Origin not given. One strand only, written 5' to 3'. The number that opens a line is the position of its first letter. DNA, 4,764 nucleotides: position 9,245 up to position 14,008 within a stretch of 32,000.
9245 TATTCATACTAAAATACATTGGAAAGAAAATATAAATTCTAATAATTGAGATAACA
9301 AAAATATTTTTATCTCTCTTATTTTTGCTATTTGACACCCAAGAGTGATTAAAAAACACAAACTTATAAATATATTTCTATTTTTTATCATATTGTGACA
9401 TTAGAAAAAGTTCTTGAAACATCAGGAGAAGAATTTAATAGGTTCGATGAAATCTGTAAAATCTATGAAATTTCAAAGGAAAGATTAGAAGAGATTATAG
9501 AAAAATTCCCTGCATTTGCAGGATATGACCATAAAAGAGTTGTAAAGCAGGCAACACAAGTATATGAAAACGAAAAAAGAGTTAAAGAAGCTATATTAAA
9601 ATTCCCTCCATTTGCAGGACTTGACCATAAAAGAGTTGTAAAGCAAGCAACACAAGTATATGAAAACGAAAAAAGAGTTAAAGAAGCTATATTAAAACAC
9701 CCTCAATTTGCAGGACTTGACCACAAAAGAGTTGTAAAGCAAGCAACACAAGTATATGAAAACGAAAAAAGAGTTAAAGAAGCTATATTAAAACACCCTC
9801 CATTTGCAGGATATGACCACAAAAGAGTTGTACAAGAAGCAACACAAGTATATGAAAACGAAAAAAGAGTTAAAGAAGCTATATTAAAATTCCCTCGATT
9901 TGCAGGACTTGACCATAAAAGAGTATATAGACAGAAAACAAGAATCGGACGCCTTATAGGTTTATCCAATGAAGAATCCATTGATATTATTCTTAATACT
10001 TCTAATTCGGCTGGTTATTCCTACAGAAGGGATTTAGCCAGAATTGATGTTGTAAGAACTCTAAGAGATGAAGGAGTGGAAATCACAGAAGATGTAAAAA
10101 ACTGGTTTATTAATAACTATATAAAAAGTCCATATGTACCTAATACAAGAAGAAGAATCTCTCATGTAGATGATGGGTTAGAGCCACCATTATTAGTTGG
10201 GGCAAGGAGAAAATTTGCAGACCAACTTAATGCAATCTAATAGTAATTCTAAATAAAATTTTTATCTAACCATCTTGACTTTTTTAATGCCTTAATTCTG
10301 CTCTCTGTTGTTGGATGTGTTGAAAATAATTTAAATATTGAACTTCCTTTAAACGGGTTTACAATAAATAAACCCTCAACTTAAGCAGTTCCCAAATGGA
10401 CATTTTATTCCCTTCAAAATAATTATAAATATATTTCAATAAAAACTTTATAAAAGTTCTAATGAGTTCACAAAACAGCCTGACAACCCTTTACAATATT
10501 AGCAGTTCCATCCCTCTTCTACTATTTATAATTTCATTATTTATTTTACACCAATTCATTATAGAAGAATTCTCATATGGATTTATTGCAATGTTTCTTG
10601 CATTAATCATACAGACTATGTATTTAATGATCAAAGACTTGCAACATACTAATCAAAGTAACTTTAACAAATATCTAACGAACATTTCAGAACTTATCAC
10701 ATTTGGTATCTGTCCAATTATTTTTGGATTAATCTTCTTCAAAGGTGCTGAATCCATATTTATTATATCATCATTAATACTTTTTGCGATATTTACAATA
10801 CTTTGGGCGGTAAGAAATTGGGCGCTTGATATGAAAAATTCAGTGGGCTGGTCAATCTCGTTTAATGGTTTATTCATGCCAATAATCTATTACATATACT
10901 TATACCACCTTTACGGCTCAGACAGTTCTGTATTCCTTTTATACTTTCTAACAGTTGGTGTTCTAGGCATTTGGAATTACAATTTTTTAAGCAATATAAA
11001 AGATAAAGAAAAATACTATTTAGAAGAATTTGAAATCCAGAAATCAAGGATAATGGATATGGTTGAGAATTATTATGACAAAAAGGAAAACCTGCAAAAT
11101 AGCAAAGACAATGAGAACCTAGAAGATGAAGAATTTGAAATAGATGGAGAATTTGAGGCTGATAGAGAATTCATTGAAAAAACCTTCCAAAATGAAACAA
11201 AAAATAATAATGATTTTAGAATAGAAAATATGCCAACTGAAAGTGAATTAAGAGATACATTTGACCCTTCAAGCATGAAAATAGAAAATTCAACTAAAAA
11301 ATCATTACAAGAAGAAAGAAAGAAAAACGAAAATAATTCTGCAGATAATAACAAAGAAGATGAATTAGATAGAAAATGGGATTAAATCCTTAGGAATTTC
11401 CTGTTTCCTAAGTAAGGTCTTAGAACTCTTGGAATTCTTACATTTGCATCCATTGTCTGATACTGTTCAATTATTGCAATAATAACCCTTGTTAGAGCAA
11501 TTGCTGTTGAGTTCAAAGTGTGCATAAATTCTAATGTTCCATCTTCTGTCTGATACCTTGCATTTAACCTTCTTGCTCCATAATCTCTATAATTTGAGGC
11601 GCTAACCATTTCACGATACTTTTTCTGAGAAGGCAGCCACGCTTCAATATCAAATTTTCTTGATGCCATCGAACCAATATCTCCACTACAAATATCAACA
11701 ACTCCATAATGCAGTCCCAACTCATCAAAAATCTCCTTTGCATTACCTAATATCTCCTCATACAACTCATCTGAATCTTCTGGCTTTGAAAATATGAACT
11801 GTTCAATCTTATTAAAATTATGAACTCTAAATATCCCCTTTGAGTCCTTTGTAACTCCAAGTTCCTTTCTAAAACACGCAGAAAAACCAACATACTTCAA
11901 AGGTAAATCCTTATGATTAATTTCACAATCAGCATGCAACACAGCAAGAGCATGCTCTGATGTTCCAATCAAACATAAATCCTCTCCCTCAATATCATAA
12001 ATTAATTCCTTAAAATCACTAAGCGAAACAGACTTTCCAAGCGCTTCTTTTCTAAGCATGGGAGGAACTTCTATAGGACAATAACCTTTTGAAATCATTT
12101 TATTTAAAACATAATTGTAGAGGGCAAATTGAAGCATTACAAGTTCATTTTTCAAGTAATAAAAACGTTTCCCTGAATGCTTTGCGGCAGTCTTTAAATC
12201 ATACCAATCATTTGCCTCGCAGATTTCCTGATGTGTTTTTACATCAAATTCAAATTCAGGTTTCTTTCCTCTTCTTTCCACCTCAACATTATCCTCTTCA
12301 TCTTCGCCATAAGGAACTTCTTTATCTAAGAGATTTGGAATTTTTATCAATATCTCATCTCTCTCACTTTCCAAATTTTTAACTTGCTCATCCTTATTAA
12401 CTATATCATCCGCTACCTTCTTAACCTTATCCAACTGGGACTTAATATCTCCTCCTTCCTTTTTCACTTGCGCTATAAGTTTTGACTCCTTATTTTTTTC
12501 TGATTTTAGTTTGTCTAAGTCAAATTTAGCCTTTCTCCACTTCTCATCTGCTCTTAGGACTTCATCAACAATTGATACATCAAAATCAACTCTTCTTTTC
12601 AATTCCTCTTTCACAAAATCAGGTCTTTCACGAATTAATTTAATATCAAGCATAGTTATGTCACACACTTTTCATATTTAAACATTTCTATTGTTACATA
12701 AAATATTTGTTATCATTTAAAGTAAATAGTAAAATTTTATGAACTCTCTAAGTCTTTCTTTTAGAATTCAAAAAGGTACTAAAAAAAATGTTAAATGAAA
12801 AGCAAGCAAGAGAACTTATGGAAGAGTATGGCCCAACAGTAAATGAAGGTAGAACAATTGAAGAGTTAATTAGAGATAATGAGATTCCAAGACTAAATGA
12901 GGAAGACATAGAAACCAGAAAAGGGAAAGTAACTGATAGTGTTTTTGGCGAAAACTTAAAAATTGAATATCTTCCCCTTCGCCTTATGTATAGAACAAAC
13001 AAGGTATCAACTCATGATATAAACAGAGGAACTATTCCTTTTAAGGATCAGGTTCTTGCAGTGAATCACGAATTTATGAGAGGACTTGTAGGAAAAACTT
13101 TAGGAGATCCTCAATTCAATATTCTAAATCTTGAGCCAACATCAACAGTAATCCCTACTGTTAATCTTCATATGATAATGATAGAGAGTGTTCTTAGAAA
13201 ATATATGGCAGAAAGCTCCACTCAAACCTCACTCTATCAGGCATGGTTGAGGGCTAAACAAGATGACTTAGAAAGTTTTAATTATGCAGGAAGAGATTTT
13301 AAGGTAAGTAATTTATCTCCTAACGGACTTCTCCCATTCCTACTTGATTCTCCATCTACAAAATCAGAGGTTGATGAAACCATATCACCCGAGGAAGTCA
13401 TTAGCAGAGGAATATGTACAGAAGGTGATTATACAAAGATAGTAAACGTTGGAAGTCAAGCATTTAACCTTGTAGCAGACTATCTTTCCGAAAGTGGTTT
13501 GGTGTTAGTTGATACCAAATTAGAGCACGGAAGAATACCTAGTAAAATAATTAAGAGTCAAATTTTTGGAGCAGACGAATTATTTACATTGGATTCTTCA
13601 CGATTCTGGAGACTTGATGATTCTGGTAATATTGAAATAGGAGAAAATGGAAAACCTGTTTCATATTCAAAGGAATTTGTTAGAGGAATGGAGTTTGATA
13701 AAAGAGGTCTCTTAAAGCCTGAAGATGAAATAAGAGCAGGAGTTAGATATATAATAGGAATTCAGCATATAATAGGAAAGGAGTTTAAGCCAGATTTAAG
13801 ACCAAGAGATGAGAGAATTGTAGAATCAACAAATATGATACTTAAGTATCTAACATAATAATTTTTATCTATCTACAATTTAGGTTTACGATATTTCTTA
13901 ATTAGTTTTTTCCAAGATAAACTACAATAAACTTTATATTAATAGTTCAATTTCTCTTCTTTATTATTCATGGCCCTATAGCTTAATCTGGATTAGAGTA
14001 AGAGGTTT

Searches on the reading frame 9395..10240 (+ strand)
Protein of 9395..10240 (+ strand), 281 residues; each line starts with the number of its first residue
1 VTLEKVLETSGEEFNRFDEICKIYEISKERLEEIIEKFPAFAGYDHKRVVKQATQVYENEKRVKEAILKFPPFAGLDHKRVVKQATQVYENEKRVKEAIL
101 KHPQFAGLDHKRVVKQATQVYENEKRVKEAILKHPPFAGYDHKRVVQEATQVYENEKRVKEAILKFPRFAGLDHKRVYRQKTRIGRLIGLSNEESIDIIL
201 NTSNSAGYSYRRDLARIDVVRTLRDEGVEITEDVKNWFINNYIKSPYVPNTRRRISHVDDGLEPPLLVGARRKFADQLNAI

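Call 63: search_protein_families(library=pfam, proteins=[window:9395-10240:+], max_evalue=0.001)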
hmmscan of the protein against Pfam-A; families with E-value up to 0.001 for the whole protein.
window:9395-10240:+ (281 aa): 3 families
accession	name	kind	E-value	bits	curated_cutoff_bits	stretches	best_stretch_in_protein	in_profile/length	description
PF02536.19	mTERF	-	2.1e-07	30.6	23.1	1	10-109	177-279/314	mTERF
PF10869.13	DUF2666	-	6.6e-06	26.9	23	0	32-66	39-74/135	Domain of unknown function (DUF2666)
PF22919.1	ATP-synt_VA_C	-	3.2e-05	24.3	24.7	0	42-65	8-31/101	C-terminal domain of V and A type ATP synthase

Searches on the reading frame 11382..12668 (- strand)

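Call 63: search_protein_families(library=pfam, proteins=[window:11382-12668:-], max_evalue=0.001)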
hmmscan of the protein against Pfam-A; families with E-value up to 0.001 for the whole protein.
window:11382-12668:- (428 aa): 2 families
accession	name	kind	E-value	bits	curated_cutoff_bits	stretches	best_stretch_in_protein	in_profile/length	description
PF00587.30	tRNA-synt_2b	-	6e-40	137.6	29.3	1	227-403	7-179/179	tRNA synthetase class II core domain (G, H, P, S and T)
PF02403.27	Seryl_tRNA_N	-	1.5e-26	93.2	28.2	1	6-113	1-107/108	Seryl-tRNA synthetase N-terminal domain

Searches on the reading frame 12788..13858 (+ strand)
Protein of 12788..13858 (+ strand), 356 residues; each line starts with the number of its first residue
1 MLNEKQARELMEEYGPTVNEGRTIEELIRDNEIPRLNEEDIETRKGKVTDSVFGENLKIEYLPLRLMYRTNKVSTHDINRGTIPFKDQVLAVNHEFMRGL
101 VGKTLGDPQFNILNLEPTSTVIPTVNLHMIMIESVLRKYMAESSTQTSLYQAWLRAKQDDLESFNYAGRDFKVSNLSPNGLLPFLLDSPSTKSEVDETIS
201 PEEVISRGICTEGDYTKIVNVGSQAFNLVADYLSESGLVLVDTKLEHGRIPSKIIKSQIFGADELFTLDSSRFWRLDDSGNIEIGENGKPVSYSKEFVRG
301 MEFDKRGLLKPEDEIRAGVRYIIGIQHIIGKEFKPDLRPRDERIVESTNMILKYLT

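Call 63: search_protein_families(library=pfam, proteins=[window:12788-13858:+], max_evalue=0.001)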
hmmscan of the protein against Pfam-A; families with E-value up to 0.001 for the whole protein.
window:12788-13858:+ (356 aa): 1 family
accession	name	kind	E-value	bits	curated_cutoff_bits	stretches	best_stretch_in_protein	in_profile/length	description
PF01259.24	SAICAR_synt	-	9.5e-21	75.1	20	1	66-299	20-216/233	SAICAR synthetase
